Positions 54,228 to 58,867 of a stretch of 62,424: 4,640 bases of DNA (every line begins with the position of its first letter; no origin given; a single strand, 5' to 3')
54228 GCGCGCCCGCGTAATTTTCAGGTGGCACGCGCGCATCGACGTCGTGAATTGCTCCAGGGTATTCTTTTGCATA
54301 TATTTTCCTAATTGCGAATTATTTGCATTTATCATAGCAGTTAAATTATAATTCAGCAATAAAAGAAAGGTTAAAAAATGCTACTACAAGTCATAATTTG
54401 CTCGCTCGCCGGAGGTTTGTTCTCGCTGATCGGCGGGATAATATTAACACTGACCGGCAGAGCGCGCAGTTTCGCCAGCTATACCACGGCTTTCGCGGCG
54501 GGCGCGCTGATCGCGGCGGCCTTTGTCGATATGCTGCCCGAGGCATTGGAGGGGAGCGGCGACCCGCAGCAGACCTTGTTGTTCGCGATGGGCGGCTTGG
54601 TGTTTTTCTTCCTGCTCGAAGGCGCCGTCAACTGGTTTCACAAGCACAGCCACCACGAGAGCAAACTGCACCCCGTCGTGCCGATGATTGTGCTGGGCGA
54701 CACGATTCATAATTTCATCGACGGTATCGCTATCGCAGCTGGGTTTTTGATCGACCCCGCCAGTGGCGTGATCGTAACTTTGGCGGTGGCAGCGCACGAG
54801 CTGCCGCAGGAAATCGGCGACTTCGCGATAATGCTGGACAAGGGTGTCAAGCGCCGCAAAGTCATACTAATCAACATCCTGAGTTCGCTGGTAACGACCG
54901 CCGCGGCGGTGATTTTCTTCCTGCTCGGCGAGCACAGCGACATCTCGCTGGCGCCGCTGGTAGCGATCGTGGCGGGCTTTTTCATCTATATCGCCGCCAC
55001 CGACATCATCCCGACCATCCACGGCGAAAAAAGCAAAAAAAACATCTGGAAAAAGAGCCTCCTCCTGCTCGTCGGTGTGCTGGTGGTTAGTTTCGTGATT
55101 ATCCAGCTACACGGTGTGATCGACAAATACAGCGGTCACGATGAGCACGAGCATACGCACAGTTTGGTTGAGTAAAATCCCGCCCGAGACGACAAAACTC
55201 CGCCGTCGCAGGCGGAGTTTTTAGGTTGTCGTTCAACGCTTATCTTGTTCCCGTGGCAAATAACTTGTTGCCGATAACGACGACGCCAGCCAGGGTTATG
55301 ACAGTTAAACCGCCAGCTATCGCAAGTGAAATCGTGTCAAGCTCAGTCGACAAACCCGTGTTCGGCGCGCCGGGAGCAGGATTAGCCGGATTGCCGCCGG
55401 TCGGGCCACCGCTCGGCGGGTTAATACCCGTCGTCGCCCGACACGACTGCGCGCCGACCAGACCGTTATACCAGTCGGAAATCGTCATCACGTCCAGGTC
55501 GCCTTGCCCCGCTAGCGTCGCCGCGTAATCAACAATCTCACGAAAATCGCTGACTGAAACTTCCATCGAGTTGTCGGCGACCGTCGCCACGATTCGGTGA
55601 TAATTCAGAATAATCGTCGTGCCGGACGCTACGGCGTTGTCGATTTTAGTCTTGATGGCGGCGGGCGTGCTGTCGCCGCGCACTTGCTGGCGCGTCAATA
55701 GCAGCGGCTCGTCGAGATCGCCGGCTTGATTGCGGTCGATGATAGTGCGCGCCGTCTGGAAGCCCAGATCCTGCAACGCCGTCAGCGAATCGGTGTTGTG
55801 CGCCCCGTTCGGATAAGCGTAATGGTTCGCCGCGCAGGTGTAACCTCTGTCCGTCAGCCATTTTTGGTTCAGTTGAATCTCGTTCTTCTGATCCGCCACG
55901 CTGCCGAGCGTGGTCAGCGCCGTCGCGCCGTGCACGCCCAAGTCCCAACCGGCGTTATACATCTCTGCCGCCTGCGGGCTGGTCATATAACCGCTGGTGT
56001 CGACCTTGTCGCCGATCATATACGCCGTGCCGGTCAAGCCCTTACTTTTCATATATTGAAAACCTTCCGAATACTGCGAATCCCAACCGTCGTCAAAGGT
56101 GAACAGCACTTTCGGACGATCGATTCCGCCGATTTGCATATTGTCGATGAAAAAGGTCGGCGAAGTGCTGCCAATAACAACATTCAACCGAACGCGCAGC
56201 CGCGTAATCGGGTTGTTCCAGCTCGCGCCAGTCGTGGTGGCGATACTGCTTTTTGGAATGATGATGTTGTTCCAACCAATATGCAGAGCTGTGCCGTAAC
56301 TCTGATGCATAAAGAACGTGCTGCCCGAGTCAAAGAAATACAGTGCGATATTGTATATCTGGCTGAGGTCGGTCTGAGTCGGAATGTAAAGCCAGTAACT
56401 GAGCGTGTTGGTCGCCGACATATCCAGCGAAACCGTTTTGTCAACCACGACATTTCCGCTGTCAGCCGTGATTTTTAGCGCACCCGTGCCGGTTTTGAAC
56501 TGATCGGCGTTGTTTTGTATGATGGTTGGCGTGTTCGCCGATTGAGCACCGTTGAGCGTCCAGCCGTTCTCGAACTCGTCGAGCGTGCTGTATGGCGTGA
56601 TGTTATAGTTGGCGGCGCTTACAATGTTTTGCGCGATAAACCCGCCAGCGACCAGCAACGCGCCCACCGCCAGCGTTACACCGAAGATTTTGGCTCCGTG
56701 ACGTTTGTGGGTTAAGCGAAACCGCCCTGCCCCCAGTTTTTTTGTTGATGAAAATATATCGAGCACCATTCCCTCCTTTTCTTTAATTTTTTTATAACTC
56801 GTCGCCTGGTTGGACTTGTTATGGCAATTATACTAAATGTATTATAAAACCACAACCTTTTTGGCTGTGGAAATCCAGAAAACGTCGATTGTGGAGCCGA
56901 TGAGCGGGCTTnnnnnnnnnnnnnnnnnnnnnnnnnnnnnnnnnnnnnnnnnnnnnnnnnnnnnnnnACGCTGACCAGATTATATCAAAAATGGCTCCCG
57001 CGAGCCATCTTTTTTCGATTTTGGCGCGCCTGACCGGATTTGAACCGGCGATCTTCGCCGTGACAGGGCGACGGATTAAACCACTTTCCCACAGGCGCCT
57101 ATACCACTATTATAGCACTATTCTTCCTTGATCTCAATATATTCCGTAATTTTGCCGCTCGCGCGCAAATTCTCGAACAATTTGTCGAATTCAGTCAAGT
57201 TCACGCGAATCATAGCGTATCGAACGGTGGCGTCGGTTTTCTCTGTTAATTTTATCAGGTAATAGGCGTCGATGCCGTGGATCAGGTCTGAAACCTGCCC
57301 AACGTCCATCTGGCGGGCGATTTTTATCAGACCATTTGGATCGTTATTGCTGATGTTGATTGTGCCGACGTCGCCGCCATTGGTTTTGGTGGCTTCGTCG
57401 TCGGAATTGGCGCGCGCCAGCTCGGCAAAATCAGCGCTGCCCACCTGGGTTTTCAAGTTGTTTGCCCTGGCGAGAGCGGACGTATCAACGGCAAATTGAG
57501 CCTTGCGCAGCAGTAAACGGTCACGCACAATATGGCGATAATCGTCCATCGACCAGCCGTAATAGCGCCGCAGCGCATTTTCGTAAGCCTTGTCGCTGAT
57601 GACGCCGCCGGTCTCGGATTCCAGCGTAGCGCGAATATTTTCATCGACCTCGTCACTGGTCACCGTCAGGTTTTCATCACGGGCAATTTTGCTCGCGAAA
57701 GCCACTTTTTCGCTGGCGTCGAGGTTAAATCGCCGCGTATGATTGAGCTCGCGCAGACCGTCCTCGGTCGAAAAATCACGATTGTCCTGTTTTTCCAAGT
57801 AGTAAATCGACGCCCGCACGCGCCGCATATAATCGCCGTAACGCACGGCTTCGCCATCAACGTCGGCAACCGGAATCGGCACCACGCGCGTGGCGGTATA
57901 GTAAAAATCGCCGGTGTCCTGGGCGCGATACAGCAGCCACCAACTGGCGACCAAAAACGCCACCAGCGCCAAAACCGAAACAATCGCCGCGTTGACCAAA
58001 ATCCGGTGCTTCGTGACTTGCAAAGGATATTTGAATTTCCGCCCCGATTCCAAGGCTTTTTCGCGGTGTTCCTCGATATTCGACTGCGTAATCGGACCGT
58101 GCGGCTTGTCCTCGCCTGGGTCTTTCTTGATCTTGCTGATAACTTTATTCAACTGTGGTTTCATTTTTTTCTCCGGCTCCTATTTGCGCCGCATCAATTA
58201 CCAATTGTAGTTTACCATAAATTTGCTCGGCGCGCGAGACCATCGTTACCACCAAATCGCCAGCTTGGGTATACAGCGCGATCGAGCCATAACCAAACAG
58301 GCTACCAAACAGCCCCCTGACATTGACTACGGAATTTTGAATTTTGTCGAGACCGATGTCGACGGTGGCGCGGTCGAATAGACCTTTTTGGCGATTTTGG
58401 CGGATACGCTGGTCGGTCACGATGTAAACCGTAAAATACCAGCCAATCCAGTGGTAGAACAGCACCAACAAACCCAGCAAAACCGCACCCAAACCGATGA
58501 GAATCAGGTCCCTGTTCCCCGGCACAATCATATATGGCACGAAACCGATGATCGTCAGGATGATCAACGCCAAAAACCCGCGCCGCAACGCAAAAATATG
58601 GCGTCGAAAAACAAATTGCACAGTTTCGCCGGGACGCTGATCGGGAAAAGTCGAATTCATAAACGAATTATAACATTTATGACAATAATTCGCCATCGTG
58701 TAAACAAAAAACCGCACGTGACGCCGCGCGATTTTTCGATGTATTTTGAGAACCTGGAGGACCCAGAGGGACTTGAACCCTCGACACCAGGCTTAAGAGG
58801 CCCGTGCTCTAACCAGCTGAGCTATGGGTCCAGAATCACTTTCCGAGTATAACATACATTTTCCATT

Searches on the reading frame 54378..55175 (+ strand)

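Call 25: search_protein_families(library=pfam, proteins=[window:54378-55175:+], max_evalue=0.001)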
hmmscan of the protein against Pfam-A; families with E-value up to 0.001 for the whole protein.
window:54378-55175:+ (265 aa): 1 family
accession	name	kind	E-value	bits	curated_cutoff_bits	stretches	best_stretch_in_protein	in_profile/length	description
PF02535.28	Zip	-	5.8e-41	141.2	35.1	2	90-239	167-321/323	ZIP Zinc transporter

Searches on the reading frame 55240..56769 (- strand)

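Call 25: search_protein_families(library=pfam, proteins=[window:55240-56769:-], max_evalue=0.001)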
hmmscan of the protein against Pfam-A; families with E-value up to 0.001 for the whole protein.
window:55240-56769:- (509 aa): 1 family
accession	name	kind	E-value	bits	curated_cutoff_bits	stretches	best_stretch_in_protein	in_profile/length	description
PF01522.26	Polysacc_deac_1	-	5.6e-17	62.3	23.1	1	218-339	6-123/124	Polysaccharide deacetylase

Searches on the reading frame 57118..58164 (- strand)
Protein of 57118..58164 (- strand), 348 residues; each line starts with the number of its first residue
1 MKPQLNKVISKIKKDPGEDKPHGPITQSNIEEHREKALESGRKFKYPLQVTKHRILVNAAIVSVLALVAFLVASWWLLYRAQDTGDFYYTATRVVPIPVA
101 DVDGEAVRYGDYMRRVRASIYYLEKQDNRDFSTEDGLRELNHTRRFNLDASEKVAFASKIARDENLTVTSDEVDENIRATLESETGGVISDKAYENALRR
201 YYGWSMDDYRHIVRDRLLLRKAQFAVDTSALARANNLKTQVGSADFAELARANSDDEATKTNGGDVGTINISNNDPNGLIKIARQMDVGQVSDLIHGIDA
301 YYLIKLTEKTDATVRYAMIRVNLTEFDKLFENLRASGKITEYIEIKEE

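Call 8: search_protein_families(library=pfam, proteins=[window:57118-58164:-], max_evalue=0.1)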
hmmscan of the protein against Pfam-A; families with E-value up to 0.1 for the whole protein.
window:57118-58164:- (348 aa): 5 families
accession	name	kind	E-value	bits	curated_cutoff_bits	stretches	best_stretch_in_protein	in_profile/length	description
PF00639.27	Rotamase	-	2e-11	45.1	21.7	1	228-307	16-96/97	PPIC-type PPIASE domain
PF13624.11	SurA_N_3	-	9.9e-11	42.2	27.2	1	58-222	14-161/162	SurA-like N-terminal domain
PF13616.12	Rotamase_3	-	3.2e-10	41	22.5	1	227-310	33-116/116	PPIC-type PPIASE domain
PF13145.12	Rotamase_2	-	1.3e-07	32.9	27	1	197-314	5-113/121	PPIC-type PPIASE domain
PF13623.11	SurA_N_2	-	0.023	15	28.5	1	60-196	13-143/145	SurA-like N-terminal domain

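Call 26: find_related_loci(query=window:57118-58164:-, collection=genome_contigs, flank=10000)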
Query window:57118-58164:- (348 aa) in genome_contigs; peptide patterns used: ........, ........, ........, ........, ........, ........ (x = any residue, [..] = any of these).
85 stretches matched a pattern; 5 encode a relative of the query (tblastn E <= 1e-3); 5 distinct loci.
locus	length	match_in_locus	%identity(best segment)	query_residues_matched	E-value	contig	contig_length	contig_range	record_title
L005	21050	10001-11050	39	1-348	9e-73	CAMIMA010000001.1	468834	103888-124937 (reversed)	MAG: uncultured Candidatus Saccharibacteria bacterium isolate 2g8lHnDId0_bin.8.MAG genome assembly, contig: NODE_1_lengt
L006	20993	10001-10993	39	25-348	3e-72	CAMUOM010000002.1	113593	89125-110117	MAG TPA_asm: uncultured Candidatus Saccharibacteria bacterium isolate SRR11749285_bin.3_metaWRAP_v1.3_MAG genome assembl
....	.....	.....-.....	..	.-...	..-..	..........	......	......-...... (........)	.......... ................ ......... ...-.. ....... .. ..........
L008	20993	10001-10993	39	25-348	2e-71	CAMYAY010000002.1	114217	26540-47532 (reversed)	MAG TPA_asm: uncultured Candidatus Saccharibacteria bacterium isolate SRR17635701_bin.9_metaWRAP_v1.3_MAG genome assembl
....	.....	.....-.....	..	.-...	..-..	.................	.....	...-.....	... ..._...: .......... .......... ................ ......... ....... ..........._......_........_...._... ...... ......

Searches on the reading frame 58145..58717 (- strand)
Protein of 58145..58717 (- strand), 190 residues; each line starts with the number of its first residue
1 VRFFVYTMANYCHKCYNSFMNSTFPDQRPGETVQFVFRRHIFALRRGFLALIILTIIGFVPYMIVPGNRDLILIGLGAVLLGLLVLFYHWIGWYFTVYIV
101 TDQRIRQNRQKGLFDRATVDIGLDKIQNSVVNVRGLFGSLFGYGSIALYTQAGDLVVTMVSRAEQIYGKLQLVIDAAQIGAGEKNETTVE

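Call 8: search_protein_families(library=pfam, proteins=[window:58145-58717:-], max_evalue=0.1)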
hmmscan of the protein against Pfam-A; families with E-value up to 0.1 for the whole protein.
window:58145-58717:- (190 aa): 2 families
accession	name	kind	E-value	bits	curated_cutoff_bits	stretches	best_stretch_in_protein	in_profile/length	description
PF03703.20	bPH_2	-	2.3e-09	37.8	22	1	93-167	1-75/78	Bacterial PH domain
PF18077.6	DUF5595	-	0.077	13.5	29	0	10-22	15-27/73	Domain of unknown function (DUF5595)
